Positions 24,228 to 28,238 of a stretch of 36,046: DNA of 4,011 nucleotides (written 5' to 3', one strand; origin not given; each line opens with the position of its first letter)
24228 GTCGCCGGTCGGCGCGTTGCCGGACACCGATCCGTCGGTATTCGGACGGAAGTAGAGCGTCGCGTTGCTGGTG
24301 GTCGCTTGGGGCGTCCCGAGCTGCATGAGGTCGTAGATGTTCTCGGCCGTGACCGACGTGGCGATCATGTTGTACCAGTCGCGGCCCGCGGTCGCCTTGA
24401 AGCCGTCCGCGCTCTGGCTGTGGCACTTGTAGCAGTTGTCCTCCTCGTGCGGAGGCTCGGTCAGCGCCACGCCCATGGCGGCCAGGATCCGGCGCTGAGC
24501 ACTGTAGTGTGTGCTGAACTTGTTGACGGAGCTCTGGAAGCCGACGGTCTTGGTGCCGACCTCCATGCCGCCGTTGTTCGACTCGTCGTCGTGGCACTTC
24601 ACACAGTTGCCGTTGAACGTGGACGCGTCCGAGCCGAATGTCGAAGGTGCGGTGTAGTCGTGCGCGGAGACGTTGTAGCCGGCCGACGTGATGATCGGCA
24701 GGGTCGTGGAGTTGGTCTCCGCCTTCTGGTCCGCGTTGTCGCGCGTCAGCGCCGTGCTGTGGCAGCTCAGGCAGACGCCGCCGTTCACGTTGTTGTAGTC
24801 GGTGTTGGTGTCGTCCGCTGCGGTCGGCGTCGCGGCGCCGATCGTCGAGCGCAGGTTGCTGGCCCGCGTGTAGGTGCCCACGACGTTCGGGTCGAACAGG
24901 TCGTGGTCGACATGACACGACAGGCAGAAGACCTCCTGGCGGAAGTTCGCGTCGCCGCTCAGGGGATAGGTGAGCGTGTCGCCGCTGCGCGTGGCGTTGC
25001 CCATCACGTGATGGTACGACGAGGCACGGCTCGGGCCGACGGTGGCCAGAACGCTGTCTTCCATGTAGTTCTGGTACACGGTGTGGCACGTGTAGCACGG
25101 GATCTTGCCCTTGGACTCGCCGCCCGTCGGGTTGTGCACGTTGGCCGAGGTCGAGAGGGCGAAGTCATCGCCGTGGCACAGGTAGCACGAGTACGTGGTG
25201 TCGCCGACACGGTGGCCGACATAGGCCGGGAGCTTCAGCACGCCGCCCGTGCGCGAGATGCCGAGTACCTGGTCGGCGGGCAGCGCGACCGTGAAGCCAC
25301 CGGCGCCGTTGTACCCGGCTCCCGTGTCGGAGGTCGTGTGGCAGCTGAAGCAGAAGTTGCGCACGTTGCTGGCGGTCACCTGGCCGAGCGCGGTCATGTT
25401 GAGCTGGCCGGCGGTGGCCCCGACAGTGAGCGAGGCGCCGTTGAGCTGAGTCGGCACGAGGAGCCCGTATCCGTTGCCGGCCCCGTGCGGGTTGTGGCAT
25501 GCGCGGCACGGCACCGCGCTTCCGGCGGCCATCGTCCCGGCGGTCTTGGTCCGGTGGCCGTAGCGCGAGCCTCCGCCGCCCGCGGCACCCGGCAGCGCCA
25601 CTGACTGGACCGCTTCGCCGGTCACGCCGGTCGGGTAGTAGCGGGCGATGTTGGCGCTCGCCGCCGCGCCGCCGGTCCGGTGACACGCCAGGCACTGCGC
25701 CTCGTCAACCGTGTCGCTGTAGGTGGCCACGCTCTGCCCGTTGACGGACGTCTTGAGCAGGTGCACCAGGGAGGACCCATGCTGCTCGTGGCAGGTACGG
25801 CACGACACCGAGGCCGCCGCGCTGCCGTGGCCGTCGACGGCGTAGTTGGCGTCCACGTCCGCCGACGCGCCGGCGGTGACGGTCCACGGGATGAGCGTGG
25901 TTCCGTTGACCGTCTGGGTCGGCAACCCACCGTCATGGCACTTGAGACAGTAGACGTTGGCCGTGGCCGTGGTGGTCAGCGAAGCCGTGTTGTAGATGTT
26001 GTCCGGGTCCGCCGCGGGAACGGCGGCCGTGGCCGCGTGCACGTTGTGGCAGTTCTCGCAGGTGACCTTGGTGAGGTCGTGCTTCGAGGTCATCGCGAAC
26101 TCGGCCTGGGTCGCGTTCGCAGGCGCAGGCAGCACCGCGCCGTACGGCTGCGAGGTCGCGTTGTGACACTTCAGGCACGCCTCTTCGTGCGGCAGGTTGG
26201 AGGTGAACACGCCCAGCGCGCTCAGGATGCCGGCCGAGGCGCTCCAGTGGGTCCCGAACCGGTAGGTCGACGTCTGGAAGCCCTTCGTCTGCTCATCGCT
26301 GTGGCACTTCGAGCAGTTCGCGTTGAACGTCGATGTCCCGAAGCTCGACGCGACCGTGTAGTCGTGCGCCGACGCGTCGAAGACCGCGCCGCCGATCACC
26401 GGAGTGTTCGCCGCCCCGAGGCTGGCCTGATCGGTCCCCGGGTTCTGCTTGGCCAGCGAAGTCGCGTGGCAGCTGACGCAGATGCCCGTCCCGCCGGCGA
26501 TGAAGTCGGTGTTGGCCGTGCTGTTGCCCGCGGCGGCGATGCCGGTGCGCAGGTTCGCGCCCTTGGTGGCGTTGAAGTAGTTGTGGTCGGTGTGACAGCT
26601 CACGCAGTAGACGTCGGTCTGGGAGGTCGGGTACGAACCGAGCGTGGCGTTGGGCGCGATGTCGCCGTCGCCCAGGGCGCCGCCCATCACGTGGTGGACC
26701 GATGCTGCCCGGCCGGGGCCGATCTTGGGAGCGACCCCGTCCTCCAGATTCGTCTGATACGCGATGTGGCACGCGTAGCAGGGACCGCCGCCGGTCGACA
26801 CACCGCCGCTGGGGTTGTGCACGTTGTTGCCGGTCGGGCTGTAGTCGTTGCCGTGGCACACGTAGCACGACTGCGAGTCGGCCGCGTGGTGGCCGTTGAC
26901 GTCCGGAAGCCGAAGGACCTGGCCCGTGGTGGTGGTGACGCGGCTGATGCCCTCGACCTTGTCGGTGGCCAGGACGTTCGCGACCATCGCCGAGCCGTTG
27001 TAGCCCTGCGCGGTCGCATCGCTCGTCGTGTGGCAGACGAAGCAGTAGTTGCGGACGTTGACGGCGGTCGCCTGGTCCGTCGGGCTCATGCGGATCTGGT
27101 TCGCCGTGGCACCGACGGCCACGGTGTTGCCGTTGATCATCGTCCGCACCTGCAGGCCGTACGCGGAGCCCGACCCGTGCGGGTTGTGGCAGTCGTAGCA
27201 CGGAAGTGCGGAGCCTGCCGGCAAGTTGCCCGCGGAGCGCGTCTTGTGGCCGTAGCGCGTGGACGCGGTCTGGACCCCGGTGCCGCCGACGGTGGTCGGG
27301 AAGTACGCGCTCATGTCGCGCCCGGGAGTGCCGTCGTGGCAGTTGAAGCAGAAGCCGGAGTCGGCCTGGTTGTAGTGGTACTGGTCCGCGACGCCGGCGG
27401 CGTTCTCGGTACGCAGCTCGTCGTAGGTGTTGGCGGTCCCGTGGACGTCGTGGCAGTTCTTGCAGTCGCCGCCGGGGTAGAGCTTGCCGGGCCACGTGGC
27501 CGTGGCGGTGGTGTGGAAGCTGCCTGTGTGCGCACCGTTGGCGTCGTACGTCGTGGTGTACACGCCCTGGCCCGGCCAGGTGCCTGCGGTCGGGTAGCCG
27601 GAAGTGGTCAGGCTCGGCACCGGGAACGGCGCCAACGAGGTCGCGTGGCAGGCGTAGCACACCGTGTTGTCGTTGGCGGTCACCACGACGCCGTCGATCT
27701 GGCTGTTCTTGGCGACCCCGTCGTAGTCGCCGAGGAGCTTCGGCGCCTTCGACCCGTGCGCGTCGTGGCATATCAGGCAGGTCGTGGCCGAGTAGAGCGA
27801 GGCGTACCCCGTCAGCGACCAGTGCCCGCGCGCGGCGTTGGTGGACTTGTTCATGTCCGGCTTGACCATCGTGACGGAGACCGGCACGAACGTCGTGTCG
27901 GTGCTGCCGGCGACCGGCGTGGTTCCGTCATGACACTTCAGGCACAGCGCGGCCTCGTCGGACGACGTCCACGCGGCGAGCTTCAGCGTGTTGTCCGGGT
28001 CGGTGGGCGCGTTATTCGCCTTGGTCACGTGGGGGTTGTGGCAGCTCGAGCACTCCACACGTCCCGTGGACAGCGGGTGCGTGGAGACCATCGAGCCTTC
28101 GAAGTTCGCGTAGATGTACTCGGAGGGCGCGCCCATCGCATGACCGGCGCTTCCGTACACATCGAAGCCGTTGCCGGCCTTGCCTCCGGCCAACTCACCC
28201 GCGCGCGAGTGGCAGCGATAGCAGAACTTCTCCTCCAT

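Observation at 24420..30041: Haem region built from three tandem 12-14-haem modules with conserved motif order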

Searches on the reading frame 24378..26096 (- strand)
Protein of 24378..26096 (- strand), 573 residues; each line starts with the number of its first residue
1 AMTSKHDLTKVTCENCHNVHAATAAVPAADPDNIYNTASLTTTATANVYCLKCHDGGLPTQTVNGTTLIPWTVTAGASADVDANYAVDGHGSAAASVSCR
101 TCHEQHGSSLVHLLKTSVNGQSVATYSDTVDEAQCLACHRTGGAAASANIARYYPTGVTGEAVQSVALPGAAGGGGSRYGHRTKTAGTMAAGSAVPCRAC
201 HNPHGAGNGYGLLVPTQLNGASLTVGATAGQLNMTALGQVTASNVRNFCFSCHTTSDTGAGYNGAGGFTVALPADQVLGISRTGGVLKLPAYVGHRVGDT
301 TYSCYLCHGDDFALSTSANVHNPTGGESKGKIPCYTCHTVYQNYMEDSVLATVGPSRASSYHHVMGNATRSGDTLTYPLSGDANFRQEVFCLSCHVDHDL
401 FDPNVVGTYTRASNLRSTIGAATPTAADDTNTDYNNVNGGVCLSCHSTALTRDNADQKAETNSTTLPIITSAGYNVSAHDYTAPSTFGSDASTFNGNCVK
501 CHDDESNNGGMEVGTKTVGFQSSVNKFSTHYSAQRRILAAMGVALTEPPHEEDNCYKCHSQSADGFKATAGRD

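Call 9: search_protein_families(library=pfam, proteins=[window:24378-26096:-], max_evalue=0.01)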
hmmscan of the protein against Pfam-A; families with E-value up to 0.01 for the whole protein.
window:24378-26096:- (573 aa): 7 families
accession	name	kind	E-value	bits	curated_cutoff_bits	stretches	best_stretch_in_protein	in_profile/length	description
PF22113.1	Mtrc-MtrF_II-IV_dom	-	2.3e-17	63.5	30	3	302-460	7-139/176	Outer membrane cytochrome MtrC/MtrF-like, domains II/IV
PF09699.15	Paired_CXXCH_1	-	1e-15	57.5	20.6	0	93-119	4-29/41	Doubled CXXCH motif (Paired_CXXCH_1)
PF14522.11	Cytochrome_C7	-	3.1e-14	53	24.8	0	9-57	12-51/67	Cytochrome c7 and related cytochrome c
PF14537.11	Cytochrom_c3_2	-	5e-11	43.4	25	0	302-343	27-69/79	Cytochrome c3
PF03264.19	Cytochrom_NNT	-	7.7e-07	29.4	24.1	0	222-262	11-52/174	NapC/NirT cytochrome c family, N-terminal region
PF13442.11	Cytochrome_CBB3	-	4.3e-05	24.2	27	0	244-294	9-53/68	Cytochrome C oxidase, cbb3-type, subunit III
PF13695.12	Zn_ribbon_3CxxC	-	0.0023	18.9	23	0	476-560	22-99/100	Zinc-binding domain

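Call 69: search_protein_families(library=ncbifam, proteins=[window:24378-26096:-], max_evalue=0.001)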
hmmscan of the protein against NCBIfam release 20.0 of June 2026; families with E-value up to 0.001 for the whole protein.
window:24378-26096:- (573 aa): 3 families
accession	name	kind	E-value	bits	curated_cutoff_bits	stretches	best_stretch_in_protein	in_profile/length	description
TIGR01905.1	paired_CXXCH_1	subfamily_domain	2.2e-14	53.1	25.2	0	97-117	7-27/41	doubled CXXCH domain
TIGR03508.1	decahem_SO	subfamily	3.9e-12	46.2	192.2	1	303-560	4-229/258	DmsE family decaheme c-type cytochrome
NF041028.1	decahem_GSU2203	exception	0.00077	18.8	325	0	9-57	66-111/317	GSU2203 family decaheme c-type cytochrome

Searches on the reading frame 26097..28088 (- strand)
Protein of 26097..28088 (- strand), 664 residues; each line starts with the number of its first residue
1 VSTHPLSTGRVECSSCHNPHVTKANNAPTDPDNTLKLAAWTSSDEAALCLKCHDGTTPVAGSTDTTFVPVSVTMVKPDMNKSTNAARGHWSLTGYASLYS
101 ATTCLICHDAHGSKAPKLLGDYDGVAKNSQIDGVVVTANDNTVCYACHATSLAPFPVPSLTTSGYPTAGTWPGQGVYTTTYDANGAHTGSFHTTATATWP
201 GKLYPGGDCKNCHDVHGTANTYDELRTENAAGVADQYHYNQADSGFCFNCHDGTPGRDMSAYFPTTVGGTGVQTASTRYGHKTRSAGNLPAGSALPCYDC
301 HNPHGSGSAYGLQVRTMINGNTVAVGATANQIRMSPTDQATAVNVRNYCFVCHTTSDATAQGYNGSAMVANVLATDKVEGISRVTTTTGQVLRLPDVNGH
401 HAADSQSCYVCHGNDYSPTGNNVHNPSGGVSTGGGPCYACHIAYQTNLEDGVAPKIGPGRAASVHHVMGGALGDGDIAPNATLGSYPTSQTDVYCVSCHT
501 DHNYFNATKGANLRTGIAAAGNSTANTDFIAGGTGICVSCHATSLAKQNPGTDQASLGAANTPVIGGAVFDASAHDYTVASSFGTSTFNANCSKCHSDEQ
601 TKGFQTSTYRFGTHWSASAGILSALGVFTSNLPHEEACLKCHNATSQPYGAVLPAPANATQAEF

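Call 9: search_protein_families(library=pfam, proteins=[window:26097-28088:-], max_evalue=0.01)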
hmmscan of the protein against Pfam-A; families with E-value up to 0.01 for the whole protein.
window:26097-28088:- (664 aa): 4 families
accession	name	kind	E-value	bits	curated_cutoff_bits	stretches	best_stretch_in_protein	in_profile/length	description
PF09699.15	Paired_CXXCH_1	-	3.8e-26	90.9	20.6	2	103-150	8-38/41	Doubled CXXCH motif (Paired_CXXCH_1)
PF22113.1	Mtrc-MtrF_II-IV_dom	-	2e-22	80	30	2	404-547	5-133/176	Outer membrane cytochrome MtrC/MtrF-like, domains II/IV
PF14522.11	Cytochrome_C7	-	5.4e-18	65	24.8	0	10-108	13-66/67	Cytochrome c7 and related cytochrome c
PF14537.11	Cytochrom_c3_2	-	2.9e-07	31.3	25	0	400-445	1-37/79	Cytochrome c3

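Call 69: search_protein_families(library=ncbifam, proteins=[window:26097-28088:-], max_evalue=0.001)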
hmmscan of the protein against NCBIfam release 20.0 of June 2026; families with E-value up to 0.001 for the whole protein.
window:26097-28088:- (664 aa): 3 families
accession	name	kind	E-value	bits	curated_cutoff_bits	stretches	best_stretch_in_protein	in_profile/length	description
TIGR01905.1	paired_CXXCH_1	subfamily_domain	3e-21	75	25.2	1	103-120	8-25/41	doubled CXXCH domain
TIGR03508.1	decahem_SO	subfamily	1.2e-13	51.1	192.2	1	2-54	135-175/258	DmsE family decaheme c-type cytochrome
NF041028.1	decahem_GSU2203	exception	1.5e-11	44.1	325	1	2-54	166-208/317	GSU2203 family decaheme c-type cytochrome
